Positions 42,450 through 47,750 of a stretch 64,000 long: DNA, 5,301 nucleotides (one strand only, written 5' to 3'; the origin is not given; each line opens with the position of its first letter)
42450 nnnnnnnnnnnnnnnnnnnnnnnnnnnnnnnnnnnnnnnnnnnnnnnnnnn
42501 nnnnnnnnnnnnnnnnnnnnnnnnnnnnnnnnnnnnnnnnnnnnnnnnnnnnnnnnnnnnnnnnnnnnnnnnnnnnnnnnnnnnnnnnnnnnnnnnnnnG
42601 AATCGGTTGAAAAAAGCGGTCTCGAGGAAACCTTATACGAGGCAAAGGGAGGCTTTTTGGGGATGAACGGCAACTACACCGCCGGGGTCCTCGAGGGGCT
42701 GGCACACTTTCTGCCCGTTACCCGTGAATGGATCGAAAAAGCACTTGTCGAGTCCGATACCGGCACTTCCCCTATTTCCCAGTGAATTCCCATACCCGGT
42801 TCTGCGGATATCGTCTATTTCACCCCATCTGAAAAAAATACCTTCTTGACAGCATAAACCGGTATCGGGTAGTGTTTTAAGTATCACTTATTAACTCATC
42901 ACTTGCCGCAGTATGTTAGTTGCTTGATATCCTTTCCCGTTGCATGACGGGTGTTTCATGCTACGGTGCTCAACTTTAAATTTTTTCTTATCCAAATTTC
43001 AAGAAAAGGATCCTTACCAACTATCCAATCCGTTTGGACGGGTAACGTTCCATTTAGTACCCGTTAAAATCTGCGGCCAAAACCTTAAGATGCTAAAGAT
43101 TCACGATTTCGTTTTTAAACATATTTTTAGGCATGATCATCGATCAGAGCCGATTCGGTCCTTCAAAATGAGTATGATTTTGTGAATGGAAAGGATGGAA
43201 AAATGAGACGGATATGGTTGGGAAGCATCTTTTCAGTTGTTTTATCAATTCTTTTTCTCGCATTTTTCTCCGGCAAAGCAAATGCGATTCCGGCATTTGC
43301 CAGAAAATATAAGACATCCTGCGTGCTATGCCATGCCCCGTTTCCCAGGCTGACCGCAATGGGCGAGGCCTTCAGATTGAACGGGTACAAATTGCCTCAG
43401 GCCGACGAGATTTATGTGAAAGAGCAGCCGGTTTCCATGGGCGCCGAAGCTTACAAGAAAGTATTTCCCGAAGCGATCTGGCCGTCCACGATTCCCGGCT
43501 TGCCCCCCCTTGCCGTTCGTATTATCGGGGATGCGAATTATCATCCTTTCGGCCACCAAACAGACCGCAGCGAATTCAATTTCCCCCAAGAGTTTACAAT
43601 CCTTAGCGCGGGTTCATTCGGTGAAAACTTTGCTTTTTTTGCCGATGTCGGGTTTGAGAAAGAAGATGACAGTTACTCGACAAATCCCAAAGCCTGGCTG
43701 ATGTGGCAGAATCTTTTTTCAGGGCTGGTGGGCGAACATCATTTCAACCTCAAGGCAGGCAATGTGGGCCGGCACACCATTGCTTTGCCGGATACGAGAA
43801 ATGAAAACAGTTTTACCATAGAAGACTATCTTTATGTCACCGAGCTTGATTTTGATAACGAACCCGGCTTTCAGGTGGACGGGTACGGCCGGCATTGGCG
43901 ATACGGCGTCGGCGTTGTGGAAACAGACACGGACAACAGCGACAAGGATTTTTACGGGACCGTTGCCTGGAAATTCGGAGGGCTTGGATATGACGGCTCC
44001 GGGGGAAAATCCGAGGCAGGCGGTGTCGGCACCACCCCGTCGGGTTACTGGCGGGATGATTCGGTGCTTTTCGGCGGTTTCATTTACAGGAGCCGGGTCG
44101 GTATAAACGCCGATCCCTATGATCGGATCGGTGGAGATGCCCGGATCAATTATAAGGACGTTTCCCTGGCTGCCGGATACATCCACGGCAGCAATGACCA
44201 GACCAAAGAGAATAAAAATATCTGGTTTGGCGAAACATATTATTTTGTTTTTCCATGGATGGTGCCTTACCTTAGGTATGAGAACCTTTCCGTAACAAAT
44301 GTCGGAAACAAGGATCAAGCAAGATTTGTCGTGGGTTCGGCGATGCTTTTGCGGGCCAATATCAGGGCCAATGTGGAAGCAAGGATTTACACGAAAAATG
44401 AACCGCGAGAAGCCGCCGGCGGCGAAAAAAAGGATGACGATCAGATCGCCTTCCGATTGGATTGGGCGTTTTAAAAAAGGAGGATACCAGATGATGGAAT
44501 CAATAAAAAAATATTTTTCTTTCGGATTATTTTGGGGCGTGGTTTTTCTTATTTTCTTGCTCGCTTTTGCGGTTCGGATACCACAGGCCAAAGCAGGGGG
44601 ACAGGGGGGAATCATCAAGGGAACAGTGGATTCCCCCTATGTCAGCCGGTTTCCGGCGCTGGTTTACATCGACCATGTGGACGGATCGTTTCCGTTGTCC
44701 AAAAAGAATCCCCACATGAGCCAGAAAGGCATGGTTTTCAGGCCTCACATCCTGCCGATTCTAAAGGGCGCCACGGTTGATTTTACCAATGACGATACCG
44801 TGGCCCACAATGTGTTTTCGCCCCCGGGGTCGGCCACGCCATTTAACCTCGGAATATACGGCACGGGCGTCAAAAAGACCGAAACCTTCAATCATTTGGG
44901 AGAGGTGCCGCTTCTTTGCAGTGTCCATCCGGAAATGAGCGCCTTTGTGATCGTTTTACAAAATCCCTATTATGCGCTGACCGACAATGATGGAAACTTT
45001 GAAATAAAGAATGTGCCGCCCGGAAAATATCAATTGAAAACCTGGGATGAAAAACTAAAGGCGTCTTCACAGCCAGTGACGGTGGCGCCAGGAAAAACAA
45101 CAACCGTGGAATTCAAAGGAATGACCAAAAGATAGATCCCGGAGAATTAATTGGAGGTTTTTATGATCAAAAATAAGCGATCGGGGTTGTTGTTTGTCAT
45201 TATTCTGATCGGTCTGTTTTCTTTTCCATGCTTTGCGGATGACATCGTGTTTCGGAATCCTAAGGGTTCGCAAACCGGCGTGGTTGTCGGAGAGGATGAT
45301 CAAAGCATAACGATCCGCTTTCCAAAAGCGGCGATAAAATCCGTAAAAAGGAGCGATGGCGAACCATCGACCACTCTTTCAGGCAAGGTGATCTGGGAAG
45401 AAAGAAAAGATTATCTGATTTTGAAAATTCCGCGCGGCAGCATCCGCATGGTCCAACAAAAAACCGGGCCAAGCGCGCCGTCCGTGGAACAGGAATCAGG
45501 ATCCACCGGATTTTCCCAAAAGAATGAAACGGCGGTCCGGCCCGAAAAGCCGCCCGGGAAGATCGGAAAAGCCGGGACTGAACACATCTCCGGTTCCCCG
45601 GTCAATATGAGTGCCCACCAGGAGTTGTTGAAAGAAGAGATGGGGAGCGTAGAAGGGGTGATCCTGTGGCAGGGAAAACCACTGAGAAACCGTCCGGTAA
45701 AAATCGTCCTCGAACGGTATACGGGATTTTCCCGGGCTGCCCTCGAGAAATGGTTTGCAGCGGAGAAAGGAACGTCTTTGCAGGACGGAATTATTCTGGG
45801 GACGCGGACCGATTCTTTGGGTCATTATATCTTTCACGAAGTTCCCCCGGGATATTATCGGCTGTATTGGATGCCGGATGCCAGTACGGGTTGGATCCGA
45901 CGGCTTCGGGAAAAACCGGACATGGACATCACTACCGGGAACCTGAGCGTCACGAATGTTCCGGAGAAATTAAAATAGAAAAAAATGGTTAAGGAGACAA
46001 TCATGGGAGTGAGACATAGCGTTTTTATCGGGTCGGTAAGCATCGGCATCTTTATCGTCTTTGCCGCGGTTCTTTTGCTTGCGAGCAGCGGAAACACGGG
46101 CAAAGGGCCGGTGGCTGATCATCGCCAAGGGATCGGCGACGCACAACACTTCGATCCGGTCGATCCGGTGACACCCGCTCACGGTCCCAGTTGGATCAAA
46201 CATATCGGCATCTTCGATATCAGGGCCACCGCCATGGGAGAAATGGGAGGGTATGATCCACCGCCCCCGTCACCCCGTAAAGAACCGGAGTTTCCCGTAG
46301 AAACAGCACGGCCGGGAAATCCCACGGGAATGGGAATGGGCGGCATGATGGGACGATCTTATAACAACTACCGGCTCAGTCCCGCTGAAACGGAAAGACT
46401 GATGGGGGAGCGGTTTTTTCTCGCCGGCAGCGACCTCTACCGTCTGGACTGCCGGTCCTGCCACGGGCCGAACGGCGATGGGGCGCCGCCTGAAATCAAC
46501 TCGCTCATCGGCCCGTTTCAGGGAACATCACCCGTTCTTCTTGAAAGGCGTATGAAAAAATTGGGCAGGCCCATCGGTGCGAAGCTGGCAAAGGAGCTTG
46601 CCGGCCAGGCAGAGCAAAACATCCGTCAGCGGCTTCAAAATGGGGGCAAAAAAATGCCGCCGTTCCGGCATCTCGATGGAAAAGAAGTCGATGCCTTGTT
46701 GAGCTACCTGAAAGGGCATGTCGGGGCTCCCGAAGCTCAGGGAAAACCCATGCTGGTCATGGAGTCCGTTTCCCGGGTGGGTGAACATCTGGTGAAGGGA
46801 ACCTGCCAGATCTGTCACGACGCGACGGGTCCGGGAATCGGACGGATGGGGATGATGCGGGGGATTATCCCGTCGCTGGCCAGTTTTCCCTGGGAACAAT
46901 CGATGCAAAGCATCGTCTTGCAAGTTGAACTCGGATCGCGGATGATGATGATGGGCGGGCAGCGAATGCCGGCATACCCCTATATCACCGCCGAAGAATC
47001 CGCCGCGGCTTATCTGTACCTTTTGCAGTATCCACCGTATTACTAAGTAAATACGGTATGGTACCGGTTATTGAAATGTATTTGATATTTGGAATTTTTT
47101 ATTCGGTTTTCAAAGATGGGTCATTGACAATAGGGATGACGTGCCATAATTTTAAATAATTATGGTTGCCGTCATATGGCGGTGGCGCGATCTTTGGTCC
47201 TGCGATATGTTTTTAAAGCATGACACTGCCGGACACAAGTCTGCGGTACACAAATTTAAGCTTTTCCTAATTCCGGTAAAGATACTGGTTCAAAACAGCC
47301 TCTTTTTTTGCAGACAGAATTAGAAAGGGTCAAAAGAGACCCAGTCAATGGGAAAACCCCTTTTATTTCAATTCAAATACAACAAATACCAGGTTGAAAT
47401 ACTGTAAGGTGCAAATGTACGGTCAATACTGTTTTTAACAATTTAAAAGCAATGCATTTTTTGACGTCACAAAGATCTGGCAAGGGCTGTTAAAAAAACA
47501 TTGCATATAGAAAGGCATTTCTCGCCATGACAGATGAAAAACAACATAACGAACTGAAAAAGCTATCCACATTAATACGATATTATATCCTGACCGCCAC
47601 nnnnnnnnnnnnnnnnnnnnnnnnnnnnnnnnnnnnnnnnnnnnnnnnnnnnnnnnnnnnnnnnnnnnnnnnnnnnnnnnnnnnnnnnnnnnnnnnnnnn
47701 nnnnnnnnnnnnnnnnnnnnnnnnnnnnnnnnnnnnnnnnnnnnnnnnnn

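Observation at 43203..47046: rus-operon-like secreted redox module (Cyc2-like cytochrome-porin, cupredoxin, diheme cytochrome c) in a sulfate reducer, without any oxidase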

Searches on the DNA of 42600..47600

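Call 89: search_rna_families(source=window, start=42600, end=47600, threshold=evalue, max_evalue=0.1)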
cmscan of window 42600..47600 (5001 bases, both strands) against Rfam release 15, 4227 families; matches with E-value up to 0.1: 0.
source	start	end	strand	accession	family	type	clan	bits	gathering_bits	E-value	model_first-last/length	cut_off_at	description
